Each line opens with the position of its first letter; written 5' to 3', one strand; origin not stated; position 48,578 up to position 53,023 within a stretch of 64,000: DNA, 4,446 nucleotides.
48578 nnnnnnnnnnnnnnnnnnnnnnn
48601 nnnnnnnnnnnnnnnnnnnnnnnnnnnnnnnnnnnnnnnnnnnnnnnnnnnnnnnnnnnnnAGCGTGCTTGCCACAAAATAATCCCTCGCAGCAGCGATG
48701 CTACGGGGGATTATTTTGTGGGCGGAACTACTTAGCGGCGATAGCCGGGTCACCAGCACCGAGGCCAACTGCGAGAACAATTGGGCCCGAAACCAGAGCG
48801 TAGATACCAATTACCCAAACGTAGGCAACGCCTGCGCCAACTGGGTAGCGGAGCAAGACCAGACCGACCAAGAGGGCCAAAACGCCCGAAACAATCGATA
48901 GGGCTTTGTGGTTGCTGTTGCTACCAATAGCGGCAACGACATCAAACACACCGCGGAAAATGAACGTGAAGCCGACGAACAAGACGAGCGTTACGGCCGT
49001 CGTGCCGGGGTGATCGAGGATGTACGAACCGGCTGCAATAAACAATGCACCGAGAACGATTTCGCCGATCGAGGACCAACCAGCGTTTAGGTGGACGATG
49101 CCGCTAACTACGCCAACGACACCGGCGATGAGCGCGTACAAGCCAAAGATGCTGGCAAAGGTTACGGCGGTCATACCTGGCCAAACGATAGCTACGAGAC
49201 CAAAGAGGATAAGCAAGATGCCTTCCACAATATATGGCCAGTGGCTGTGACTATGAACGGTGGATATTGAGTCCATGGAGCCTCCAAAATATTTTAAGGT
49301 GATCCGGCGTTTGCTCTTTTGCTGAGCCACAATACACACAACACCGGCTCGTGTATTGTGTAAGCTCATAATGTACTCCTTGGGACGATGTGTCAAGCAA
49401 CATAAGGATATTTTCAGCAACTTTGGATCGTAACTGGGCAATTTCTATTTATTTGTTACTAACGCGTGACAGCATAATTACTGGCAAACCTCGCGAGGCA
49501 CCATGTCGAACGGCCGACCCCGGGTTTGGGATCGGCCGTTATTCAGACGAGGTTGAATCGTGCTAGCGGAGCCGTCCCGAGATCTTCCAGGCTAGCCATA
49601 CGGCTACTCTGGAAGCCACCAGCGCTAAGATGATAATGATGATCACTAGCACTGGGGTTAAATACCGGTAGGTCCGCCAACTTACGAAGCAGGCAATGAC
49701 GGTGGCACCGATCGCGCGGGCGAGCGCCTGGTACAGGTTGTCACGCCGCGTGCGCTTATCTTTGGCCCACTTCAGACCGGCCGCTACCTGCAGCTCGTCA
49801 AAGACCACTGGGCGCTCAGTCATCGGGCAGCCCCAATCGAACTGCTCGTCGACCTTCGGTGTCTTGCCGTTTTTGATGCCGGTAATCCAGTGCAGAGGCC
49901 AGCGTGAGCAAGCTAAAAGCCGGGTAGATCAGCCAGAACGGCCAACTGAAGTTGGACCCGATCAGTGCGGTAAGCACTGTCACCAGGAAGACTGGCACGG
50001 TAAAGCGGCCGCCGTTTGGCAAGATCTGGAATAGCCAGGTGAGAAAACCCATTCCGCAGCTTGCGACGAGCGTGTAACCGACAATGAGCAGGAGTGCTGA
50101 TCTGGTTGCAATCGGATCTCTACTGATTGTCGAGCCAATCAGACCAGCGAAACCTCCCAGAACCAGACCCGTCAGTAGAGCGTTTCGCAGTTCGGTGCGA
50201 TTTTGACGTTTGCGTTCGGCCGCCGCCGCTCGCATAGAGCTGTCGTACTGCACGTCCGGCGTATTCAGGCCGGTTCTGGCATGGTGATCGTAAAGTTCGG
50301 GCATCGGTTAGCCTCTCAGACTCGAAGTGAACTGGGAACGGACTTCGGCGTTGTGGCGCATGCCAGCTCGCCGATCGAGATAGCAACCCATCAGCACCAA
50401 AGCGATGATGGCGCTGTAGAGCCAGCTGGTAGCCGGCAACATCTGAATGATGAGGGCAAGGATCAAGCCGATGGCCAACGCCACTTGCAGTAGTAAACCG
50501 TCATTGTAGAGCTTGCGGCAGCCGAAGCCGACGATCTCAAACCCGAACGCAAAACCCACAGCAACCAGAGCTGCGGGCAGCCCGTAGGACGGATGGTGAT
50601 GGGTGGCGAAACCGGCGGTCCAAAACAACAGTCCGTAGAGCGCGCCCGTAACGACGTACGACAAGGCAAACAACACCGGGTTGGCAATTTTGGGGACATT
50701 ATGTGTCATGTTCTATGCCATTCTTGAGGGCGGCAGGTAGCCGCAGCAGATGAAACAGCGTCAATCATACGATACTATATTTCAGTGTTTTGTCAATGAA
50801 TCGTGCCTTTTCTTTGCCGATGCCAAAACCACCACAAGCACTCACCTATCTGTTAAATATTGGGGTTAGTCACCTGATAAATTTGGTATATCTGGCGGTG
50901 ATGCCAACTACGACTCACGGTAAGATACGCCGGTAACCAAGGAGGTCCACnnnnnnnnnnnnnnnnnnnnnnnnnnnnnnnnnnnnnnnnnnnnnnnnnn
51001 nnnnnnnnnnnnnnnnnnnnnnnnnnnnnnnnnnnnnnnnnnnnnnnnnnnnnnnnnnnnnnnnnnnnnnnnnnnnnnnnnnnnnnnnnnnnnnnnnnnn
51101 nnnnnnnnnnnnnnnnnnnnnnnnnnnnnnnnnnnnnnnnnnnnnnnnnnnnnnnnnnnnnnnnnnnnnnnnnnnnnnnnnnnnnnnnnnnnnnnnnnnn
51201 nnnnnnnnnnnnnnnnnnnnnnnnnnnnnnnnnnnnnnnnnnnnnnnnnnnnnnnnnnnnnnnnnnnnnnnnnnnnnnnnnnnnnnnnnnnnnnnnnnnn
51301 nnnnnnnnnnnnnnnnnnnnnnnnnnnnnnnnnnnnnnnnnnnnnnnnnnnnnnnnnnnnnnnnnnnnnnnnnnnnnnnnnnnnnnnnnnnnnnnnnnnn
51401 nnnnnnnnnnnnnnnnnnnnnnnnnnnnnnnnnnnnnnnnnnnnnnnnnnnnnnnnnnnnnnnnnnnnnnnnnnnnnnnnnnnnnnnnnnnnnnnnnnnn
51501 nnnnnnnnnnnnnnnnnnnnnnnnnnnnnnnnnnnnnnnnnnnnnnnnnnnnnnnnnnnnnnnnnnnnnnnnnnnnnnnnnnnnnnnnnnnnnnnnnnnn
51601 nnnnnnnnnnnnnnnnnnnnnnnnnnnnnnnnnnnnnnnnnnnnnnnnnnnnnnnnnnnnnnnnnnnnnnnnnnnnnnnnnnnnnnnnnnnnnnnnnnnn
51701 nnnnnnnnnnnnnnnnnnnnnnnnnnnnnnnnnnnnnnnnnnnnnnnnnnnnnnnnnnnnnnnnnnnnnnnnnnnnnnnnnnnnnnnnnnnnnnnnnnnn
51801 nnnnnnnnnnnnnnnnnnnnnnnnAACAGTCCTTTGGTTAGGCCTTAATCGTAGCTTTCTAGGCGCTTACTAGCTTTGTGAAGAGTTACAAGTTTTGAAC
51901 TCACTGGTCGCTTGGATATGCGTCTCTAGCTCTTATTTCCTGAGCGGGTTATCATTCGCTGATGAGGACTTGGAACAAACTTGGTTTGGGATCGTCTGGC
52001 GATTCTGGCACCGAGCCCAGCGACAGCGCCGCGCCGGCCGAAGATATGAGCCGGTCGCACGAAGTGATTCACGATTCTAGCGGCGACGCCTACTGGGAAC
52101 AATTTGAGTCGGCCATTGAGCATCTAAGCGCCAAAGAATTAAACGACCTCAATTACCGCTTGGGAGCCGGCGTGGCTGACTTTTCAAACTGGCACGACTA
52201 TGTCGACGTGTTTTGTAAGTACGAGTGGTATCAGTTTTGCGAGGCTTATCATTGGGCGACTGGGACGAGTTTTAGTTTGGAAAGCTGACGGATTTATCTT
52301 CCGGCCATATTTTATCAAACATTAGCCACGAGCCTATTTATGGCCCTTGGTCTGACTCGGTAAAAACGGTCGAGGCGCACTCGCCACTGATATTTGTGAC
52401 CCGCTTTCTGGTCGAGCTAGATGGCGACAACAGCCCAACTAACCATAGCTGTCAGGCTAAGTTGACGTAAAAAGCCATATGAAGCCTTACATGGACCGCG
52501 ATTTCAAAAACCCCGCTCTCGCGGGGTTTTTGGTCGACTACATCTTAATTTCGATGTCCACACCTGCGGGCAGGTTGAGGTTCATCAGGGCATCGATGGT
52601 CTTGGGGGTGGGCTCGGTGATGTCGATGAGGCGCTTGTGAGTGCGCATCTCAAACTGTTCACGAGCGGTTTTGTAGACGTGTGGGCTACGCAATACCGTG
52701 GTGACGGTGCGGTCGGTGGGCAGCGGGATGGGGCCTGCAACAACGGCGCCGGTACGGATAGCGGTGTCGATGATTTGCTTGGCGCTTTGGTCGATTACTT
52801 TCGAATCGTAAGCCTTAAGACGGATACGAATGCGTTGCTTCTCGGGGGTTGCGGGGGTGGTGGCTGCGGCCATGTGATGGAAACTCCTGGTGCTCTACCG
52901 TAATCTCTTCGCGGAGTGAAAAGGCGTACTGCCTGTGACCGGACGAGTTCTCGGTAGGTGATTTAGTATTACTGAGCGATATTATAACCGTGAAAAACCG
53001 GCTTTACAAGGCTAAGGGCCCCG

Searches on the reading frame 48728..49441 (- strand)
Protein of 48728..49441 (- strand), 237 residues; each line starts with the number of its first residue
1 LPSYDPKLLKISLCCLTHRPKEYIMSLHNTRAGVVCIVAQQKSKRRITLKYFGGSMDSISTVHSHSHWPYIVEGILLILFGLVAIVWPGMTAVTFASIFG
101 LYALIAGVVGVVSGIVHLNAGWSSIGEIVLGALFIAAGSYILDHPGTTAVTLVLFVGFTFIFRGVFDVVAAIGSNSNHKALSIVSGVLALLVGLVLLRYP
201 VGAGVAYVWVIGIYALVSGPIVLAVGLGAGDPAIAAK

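Call 9: search_protein_families(library=pfam, proteins=[window:48728-49441:-], max_evalue=0.01)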
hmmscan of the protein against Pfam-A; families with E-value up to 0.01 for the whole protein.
window:48728-49441:- (237 aa): 1 family
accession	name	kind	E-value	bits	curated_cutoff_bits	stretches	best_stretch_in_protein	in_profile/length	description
PF03729.18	DUF308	-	1.9e-21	76.5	25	3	72-142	1-72/73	Short repeat of unknown function (DUF308)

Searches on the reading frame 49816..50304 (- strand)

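Call 9: search_protein_families(library=pfam, proteins=[window:49816-50304:-], max_evalue=0.01)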
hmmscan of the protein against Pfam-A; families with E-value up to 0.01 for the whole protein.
window:49816-50304:- (162 aa): 2 families
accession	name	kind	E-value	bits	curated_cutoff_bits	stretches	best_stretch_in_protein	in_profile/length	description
PF01040.23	UbiA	-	0.00017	21.4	34.2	1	17-148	44-168/250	UbiA prenyltransferase family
PF11992.13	TgpA_N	-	0.0064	16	30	1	25-157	32-166/333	TgpA N-terminal domain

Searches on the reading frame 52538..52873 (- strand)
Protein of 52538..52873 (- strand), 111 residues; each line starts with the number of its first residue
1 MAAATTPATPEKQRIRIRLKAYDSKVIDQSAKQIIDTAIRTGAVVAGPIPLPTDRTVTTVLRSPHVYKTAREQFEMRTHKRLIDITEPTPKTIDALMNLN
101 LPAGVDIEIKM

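Call 6: search_protein_families(library=pfam, proteins=[window:52538-52873:-], max_evalue=1)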
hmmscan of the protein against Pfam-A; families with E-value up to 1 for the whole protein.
window:52538-52873:- (111 aa): 3 families
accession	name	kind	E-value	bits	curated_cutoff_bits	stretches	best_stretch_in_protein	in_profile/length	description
PF00338.27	Ribosomal_S10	-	6.1e-37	126.3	21.2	1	16-110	1-98/98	Ribosomal protein S10p/S20e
PF23886.1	DUF7239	-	0.13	12.9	24.6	1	13-80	21-84/112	Family of unknown function (DUF7239)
PF08572.15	PRP3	-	0.16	11.9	31.4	1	27-86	99-157/220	pre-mRNA processing factor 3 domain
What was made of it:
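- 52538..52873 (-): rpsJ (S10). It is monocistronic here, with its own terminator at 52505-52532. Pfam Ribosomal_S10, E 6e-37 (call 6).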

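Call 14: find_related_loci(query=window:52538-52873:-, collection=genome_contigs, flank=10000)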
Query window:52538-52873:- (111 aa) in genome_contigs; peptide patterns used: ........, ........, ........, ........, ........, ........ (x = any residue, [..] = any of these).
600 stretches matched a pattern (row limit reached: there are more); 598 encode a relative of the query (tblastn E <= 1e-3); the best 80 are kept; 80 distinct loci.
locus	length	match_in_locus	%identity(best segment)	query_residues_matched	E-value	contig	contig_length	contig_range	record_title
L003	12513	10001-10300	88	12-111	1e-55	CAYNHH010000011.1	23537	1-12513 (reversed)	MAG TPA_asm: uncultured Candidatus Saccharibacteria bacterium isolate SRP170004_co1_35 genome assembly, contig: NODE_325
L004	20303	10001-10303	80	11-111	3e-54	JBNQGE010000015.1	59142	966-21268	MAG: Candidatus Saccharibacteria bacterium isolate Bin_28 c_000000000048, whole genome shotgun sequence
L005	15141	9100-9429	76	1-111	7e-54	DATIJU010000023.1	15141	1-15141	MAG TPA_asm: Bacillota bacterium isolate SMAG_U15699 k141_31351, whole genome shotgun sequence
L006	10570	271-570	75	12-111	8e-49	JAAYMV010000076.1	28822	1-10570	MAG: Bacillota bacterium isolate AS20ysBPTH_50 49807_AS20, whole genome shotgun sequence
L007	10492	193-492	74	12-111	1e-48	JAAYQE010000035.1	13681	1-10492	MAG: Syntrophomonadaceae bacterium isolate AS22ysBPME_318 24883_AS22, whole genome shotgun sequence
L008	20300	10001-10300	73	12-111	9e-49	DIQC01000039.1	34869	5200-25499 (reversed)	MAG TPA_asm: Thermacetogenium sp. UBA5472 UBA5472_contig_10611, whole genome shotgun sequence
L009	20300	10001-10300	73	12-111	3e-48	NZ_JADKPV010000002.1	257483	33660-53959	Savagea serpentis strain SN6 SN6_WGS_assembly_contig_2, whole genome shotgun sequence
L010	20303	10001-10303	73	11-111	3e-48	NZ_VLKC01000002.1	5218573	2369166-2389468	Sporomusa sp. KB1 SalpaDRAFT_Scaffold1.2, whole genome shotgun sequence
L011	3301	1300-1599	73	12-111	2e-48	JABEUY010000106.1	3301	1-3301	MAG: Bacilli bacterium isolate MAG 16 k99_1062400, whole genome shotgun sequence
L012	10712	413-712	74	12-111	4e-48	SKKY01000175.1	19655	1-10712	MAG: Clostridia bacterium isolate CSSed162cmA_186 CSSed16-2cmA-5941, whole genome shotgun sequence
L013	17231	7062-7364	73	11-111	7e-48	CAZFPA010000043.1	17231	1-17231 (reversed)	MAG TPA_asm: uncultured Selenomonadaceae bacterium isolate binchicken_co35_312 genome assembly, contig: NODE_2108_length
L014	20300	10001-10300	72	12-111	8e-48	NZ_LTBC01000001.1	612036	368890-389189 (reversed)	Moorella mulderi DSM 14980 MOMU_contig000001, whole genome shotgun sequence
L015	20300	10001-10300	72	12-111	7e-48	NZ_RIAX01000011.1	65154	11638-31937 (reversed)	Planococcus salinus strain LCB217 Scaffold11, whole genome shotgun sequence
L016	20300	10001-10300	73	12-111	1e-47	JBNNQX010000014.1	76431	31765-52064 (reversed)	Alkalihalobacillus sp. NPDC127517 NPDC127517_64_F12.ctg-0014, whole genome shotgun sequence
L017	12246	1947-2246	71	12-111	2e-47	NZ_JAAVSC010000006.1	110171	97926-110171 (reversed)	Lactobacillus sp. HBUAS51381 Scaffold6, whole genome shotgun sequence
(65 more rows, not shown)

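Call 67: find_related_loci(query=window:52538-52873:-, collection=metagenome_contigs, flank=10000)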
Query window:52538-52873:- (111 aa) in metagenome_contigs; peptide patterns used: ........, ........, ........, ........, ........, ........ (x = any residue, [..] = any of these).
600 stretches matched a pattern (row limit reached: there are more); 594 encode a relative of the query (tblastn E <= 1e-3); the best 80 are kept; 80 distinct loci.
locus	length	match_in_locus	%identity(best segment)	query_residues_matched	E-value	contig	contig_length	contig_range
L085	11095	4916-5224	90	9-111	1e-58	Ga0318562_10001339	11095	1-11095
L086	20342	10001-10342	80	1-111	1e-56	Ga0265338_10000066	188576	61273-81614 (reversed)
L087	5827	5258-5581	76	4-111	1e-55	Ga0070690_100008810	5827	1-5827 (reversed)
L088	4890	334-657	76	4-111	1e-55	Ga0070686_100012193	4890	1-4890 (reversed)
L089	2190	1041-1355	78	7-111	3e-55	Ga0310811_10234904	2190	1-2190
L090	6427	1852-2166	78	7-111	3e-54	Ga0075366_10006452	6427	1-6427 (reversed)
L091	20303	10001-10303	77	11-111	1e-52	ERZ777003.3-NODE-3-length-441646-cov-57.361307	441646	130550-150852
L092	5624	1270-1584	76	7-111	8e-53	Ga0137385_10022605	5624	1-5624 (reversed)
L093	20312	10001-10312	75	8-111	1e-49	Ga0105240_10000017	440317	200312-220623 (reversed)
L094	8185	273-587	72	7-111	6e-49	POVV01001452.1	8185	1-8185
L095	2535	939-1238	73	12-111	1e-48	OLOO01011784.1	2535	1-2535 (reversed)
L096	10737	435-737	73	11-111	1e-48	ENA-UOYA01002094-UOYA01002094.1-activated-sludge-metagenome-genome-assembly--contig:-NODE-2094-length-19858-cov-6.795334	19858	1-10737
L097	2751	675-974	72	12-111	2e-48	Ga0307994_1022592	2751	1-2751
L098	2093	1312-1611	72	12-111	1e-48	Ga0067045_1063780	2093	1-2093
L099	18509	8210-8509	72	12-111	4e-48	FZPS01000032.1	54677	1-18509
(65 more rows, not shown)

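Call 74: search_protein_families(library=pfam, proteins=[L085:4205-4828:+, L005:8284-8721:+, L090:850-1695:+, L086:6420-7334:+, L086:7408-7974:+, L086:8086-8589:+, L004:6646-7893:-, L005:5178-6710:-, L003:8318-8605:+], max_evalue=0.01)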
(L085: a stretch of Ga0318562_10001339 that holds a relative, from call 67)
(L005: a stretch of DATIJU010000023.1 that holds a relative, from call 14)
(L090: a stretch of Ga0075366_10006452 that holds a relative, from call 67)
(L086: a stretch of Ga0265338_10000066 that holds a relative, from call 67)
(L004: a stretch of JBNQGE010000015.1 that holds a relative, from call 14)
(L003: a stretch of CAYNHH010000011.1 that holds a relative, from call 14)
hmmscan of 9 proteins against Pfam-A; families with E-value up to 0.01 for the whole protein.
L085:4205-4828:+ (207 aa): 1 family
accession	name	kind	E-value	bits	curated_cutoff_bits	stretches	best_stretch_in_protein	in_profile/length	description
PF03013.19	Pyr_excise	-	2e-26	92.6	23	1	92-166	1-79/81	Pyrimidine dimer DNA glycosylase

L005:8284-8721:+ (146 aa): 0 families

L090:850-1695:+ (281 aa): 0 families

L086:6420-7334:+ (304 aa): 0 families

L086:7408-7974:+ (188 aa): 0 families

L086:8086-8589:+ (167 aa): 0 families

L004:6646-7893:- (416 aa): 1 family
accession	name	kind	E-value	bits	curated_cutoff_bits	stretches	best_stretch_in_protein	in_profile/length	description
PF00291.31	PALP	-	5.2e-50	170.9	35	1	83-366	23-285/295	Pyridoxal-phosphate dependent enzyme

L005:5178-6710:- (511 aa): 1 family
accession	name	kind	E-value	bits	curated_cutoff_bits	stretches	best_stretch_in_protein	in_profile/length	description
PF00291.31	PALP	-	6.7e-32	111.4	35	2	185-402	80-283/295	Pyridoxal-phosphate dependent enzyme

L003:8318-8605:+ (96 aa): 1 family
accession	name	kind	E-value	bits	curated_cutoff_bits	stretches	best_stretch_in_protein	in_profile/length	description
PF24410.1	wHTH-HSP90_Na-assoc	-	0.0056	17.4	23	0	59-82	29-52/55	wHTH-Hsp90_Na associated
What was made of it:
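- The same site holds a DNA-repair glycosylase gene in the closest relative (call 74).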
